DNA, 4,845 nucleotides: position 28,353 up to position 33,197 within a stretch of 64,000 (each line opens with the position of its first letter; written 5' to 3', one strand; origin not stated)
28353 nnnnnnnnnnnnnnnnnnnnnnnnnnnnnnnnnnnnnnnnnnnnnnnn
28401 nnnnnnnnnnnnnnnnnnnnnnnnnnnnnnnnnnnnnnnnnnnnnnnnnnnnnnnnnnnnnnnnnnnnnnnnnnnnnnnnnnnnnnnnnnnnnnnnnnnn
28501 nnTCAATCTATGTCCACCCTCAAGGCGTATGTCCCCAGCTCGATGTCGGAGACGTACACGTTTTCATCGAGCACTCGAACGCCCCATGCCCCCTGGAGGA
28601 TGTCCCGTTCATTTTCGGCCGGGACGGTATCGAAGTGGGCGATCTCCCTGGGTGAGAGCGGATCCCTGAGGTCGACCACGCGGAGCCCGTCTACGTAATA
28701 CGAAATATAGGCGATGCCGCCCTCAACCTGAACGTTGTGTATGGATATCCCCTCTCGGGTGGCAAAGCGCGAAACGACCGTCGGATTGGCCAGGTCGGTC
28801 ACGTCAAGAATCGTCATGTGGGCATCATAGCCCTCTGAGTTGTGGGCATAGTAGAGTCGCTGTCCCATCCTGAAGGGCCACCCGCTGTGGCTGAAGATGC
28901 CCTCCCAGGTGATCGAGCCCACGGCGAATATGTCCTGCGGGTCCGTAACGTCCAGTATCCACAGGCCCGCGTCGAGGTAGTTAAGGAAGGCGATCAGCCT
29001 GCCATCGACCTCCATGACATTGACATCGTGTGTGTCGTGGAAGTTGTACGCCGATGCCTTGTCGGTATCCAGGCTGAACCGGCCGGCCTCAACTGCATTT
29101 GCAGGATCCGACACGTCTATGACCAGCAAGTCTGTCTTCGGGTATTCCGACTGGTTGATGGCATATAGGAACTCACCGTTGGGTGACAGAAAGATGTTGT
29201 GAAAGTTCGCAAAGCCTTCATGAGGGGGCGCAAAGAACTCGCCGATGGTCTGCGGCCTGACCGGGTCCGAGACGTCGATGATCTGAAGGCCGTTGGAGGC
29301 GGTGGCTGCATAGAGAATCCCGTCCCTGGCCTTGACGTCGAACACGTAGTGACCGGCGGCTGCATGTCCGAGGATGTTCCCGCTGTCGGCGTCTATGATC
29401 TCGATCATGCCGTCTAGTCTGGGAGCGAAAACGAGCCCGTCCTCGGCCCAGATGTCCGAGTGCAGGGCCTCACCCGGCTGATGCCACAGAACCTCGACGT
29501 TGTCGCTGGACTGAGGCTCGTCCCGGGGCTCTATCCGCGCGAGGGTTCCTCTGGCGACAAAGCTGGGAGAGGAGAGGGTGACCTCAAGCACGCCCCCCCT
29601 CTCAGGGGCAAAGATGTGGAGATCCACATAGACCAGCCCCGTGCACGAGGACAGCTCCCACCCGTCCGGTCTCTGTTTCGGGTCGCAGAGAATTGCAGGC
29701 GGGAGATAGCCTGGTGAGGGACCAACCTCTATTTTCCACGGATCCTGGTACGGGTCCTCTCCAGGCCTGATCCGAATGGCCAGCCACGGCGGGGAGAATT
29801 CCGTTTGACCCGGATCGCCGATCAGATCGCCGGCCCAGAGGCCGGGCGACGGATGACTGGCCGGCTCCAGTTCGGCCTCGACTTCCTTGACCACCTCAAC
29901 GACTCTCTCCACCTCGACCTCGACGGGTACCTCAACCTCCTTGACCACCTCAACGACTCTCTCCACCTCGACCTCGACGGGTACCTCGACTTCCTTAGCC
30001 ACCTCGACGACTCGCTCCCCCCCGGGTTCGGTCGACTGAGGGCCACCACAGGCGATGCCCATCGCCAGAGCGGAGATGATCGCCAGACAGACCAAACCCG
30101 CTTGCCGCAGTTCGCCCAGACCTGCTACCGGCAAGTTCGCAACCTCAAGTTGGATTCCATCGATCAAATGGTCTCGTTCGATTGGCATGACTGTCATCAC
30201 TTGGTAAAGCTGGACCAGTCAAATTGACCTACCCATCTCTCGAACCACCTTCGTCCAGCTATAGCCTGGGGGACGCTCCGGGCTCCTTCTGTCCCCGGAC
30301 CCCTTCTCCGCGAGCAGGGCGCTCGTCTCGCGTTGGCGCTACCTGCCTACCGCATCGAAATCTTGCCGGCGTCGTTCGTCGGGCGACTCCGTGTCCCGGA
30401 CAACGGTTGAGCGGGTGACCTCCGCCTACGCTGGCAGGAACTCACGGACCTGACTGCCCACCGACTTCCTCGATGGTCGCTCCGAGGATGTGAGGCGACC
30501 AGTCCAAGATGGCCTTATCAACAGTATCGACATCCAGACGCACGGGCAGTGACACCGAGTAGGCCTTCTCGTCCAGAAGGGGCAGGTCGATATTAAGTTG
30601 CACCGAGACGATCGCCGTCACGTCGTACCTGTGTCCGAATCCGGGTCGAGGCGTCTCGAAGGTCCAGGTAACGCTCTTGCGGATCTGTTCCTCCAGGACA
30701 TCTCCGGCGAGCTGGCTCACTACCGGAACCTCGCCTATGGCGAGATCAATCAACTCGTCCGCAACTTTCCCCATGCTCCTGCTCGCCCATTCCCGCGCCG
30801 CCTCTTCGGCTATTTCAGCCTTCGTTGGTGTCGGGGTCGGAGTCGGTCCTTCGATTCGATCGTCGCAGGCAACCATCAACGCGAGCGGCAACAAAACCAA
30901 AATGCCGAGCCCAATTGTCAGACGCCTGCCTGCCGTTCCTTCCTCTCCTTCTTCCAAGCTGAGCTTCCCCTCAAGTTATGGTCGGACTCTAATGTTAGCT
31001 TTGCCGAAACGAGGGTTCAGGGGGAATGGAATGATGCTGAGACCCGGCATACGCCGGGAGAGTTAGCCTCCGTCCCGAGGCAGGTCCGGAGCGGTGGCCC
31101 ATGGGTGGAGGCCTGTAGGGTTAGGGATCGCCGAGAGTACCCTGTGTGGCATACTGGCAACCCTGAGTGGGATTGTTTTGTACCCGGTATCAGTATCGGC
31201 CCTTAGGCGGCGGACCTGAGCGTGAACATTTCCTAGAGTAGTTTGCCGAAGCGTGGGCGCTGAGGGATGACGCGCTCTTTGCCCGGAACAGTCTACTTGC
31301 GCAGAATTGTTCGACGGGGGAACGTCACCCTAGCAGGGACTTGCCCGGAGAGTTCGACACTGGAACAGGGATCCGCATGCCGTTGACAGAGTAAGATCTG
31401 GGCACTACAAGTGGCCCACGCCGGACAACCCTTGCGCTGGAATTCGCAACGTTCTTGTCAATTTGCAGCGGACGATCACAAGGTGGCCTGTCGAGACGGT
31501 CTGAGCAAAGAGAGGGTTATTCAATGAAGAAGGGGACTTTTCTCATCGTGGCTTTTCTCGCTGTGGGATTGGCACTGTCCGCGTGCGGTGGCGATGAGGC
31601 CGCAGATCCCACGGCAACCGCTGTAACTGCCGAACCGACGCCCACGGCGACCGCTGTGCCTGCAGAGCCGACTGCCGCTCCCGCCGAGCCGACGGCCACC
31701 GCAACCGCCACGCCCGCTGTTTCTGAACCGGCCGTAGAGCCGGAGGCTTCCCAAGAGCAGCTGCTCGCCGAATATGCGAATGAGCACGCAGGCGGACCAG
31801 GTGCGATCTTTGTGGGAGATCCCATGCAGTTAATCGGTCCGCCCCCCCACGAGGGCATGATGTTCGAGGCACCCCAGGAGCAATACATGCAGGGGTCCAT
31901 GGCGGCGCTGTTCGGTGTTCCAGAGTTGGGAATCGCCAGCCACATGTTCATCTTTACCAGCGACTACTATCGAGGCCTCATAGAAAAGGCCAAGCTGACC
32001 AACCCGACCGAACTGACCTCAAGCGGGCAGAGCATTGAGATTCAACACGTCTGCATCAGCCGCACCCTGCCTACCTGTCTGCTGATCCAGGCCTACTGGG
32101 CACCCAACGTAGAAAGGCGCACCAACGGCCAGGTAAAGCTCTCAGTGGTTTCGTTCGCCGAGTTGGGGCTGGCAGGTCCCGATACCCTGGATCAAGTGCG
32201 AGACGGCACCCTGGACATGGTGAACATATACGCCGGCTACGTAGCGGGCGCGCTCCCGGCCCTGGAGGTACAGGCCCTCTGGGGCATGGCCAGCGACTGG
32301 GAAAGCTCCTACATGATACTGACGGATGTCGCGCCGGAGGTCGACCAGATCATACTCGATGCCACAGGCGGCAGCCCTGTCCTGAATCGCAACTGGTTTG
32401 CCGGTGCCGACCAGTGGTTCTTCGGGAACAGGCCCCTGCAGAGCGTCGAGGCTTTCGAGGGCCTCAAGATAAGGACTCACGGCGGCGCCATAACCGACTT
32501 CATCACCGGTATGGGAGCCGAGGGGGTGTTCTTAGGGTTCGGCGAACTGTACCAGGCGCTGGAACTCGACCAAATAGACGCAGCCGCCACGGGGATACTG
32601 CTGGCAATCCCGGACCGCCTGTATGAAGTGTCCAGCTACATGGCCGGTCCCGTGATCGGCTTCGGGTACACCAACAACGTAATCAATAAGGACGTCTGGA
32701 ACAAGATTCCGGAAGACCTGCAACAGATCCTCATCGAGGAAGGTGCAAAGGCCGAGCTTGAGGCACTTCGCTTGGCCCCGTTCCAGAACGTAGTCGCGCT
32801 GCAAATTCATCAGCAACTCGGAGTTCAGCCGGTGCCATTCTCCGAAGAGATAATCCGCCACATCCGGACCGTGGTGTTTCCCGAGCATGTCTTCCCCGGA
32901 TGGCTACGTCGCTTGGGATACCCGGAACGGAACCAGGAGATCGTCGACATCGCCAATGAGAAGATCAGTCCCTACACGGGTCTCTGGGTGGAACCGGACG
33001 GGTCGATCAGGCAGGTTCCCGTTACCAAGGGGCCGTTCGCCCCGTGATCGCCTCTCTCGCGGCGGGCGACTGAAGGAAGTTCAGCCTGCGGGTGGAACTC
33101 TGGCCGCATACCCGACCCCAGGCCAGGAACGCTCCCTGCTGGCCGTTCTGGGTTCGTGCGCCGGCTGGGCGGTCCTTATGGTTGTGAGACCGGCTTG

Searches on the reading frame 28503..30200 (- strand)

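Call 50: search_protein_families(library=pfam, proteins=[window:28503-30200:-], max_evalue=0.00001)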
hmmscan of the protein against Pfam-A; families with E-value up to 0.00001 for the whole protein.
window:28503-30200:- (565 aa): 1 family
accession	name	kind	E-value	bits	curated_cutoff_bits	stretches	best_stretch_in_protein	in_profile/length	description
PF08309.17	LVIVD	-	6.9e-16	57.8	20.2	0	287-320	5-38/42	LVIVD repeat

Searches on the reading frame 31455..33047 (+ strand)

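Call 50: search_protein_families(library=pfam, proteins=[window:31455-33047:+], max_evalue=0.00001)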
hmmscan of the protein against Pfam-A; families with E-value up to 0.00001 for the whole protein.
window:31455-33047:+ (530 aa): 1 family
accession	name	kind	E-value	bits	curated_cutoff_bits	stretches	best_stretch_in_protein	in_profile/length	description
PF03480.18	DctP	-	6.2e-30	104.9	23.4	1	214-474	17-275/286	Bacterial extracellular solute-binding protein, family 7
